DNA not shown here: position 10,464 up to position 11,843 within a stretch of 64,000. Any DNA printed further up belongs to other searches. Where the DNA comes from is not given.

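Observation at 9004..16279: Taurine / C2-sulfonate dissimilation module (MocR-TauR-like regulator, Tpa-like aminotransferase, Xsc-like ThDP enzyme, Pta) with an unexpected adenosine-deaminase-family gene and no transporter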

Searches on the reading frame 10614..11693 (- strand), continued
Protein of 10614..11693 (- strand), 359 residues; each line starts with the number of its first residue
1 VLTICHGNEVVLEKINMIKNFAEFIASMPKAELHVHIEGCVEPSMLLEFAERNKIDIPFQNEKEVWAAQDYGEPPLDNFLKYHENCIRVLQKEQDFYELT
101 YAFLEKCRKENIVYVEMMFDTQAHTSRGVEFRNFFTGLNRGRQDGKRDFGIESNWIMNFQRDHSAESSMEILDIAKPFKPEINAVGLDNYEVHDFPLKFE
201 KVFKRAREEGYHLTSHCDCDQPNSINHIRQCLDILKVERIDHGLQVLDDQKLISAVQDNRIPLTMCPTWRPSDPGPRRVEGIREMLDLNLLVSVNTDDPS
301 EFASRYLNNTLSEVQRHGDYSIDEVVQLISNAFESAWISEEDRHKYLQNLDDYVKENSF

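Call 20: find_encoding_contigs(protein=P0006, flank=10000, max_places=2)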
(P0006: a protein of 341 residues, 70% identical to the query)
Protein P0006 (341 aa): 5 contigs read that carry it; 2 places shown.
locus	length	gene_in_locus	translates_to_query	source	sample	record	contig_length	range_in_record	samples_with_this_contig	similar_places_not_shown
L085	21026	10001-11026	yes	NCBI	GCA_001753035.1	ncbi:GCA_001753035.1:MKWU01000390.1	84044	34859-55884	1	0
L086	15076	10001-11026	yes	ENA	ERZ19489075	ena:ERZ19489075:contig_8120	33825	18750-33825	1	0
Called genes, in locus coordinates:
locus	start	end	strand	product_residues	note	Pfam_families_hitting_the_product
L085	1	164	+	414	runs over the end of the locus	PF00174:Oxidored_molyb, PF03404:Mo-co_dimer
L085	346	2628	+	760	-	PF07715:Plug, PF00593:TonB_dep_Rec_b-barrel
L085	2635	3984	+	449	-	PF07690:MFS_1, PF03137:OATP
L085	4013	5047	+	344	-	PF00355:Rieske, PF19112:VanA_C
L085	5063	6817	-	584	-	PF02776:TPP_enzyme_N, PF00205:TPP_enzyme_M, PF02775:TPP_enzyme_C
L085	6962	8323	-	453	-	PF00392:GntR, PF00155:Aminotran_1_2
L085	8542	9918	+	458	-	PF00202:Aminotran_3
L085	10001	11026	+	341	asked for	PF00962:A_deaminase, PF19326:AMP_deaminase (weak)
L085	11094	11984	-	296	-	PF01515:PTA_PTB, PF02504:FA_synthesis (weak)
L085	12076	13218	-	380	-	PF00285:Citrate_synt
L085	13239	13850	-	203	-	PF00578:AhpC-TSA, PF08534:Redoxin (faint), PF13098:Thioredoxin_2 (weak), PF13905:Thioredoxin_8 (weak)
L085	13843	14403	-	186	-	PF07291:MauE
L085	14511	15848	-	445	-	PF01144:CoA_trans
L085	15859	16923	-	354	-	PF00465:Fe-ADH, PF13685:Fe-ADH_2, PF25137:ADH_Fe_C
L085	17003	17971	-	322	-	PF00903:Glyoxalase (faint)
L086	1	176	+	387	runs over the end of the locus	PF07690:MFS_1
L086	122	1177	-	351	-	PF00355:Rieske, PF19112:VanA_C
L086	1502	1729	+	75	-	PF04255:DUF433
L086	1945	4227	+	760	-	PF07715:Plug, PF00593:TonB_dep_Rec_b-barrel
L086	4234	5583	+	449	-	PF07690:MFS_1, PF03137:OATP (weak)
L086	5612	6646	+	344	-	PF00355:Rieske, PF19112:VanA_C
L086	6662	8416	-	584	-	PF02776:TPP_enzyme_N, PF00205:TPP_enzyme_M, PF02775:TPP_enzyme_C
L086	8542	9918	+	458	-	PF00202:Aminotran_3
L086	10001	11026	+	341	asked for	PF00962:A_deaminase, PF19326:AMP_deaminase (weak)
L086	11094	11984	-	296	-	PF01515:PTA_PTB, PF02504:FA_synthesis (weak)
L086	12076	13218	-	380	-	PF00285:Citrate_synt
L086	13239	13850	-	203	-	PF00578:AhpC-TSA, PF08534:Redoxin (faint), PF13098:Thioredoxin_2 (weak), PF13905:Thioredoxin_8 (weak)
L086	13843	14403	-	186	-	PF07291:MauE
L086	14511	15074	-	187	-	?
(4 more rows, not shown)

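Call 21: find_encoding_contigs(protein=P0081, flank=10000, max_places=2)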
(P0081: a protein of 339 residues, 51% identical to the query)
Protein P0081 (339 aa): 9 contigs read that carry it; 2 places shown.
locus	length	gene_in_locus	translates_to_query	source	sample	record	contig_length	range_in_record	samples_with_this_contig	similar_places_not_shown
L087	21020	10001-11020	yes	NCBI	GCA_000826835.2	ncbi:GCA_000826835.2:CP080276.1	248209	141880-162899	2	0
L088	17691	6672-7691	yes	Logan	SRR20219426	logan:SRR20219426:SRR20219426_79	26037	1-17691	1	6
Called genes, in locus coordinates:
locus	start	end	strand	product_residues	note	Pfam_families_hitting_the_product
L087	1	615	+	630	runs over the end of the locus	PF02776:TPP_enzyme_N, PF00205:TPP_enzyme_M, PF02775:TPP_enzyme_C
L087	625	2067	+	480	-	PF00171:Aldedh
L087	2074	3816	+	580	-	PF00920:ILVD_EDD_N, PF24877:ILV_EDD_C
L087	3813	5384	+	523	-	PF05222:AlaDh_PNT_N, PF01262:AlaDh_PNT_C, PF12769:PNTB_4TM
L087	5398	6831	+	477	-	PF02233:PNTB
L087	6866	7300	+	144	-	PF04940:BLUF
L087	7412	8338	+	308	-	PF02625:XdhC_CoxI, PF13478:XdhC_C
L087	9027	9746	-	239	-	PF00440:TetR_N, PF08362:TetR_C_3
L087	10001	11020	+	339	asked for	PF00962:A_deaminase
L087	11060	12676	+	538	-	PF00496:SBP_bac_5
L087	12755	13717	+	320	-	PF19300:BPD_transp_1_N, PF00528:BPD_transp_1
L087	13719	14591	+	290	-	PF12911:OppC_N, PF00528:BPD_transp_1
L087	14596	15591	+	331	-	PF00005:ABC_tran, PF02463:SMC_N (weak), PF13304:AAA_21 (weak), PF08352:oligo_HPY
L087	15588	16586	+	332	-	PF00005:ABC_tran, PF13304:AAA_21 (faint), PF08352:oligo_HPY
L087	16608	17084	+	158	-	PF00903:Glyoxalase, PF12681:Glyoxalase_2, PF18029:Glyoxalase_6 (weak)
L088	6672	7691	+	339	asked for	PF00962:A_deaminase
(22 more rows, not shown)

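Call 22: find_encoding_contigs(protein=P0027, flank=10000, max_places=2)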
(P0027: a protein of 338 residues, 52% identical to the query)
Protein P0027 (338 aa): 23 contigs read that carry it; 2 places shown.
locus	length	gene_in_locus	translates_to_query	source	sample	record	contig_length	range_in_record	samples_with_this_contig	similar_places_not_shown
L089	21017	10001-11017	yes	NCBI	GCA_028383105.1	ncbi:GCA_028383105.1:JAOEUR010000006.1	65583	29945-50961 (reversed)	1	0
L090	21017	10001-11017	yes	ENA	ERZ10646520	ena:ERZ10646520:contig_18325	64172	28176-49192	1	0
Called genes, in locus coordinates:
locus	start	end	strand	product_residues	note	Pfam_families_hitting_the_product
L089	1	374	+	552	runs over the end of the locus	PF07969:Amidohydro_3, PF01979:Amidohydro_1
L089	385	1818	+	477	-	PF01979:Amidohydro_1, PF07969:Amidohydro_3 (weak)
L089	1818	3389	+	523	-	PF13360:PQQ_2 (faint), PF13517:FG-GAP_3 (faint), PF13570:Beta-prop_ACSF4 (faint), PF23727:Beta-prop_FAM234A_B, PF01839:FG-GAP (faint)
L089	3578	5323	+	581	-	PF00496:SBP_bac_5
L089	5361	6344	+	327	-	PF19300:BPD_transp_1_N (weak), PF00528:BPD_transp_1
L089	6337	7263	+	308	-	PF12911:OppC_N (weak), PF00528:BPD_transp_1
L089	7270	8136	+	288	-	PF02463:SMC_N (weak), PF00005:ABC_tran, PF13304:AAA_21, PF08352:oligo_HPY (weak)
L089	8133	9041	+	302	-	PF00005:ABC_tran, PF08352:oligo_HPY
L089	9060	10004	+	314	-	PF02492:cobW, PF07683:CobW_C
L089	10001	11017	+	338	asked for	PF00962:A_deaminase, PF07969:Amidohydro_3 (weak)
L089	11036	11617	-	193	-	PF01739:CheR (faint), PF13489:Methyltransf_23 (weak), PF13847:Methyltransf_31, PF08241:Methyltransf_11, PF08242:Methyltransf_12, PF13649:Methyltransf_25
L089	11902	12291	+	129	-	-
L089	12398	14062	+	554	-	PF07969:Amidohydro_3, PF01979:Amidohydro_1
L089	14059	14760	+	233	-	PF03737:RraA-like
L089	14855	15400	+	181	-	PF02705:K_trans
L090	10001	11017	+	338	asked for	PF00962:A_deaminase, PF07969:Amidohydro_3 (weak)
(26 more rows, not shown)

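Call 23: find_encoding_contigs(protein=P0042, flank=10000, max_places=1)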
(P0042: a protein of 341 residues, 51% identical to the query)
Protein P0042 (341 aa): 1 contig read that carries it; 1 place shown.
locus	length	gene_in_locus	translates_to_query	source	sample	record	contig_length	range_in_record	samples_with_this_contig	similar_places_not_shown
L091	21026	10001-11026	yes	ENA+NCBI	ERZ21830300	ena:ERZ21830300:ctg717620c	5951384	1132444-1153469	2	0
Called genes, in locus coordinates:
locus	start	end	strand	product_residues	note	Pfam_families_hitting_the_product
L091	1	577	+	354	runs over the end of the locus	PF02653:BPD_transp_2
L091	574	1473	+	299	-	PF02653:BPD_transp_2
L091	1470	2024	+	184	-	PF00857:Isochorismatase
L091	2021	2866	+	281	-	PF00294:PfkB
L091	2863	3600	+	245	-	PF01048:PNP_UDP_1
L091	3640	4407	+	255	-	PF13580:SIS_2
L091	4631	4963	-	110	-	-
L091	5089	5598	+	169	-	PF01526:DDE_Tnp_Tn3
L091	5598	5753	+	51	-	-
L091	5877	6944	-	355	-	PF00962:A_deaminase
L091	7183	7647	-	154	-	PF20256:MoCoBD_2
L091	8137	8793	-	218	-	PF00440:TetR_N, PF08362:TetR_C_3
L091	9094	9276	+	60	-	-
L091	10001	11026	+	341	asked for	PF00962:A_deaminase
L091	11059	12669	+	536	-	PF00496:SBP_bac_5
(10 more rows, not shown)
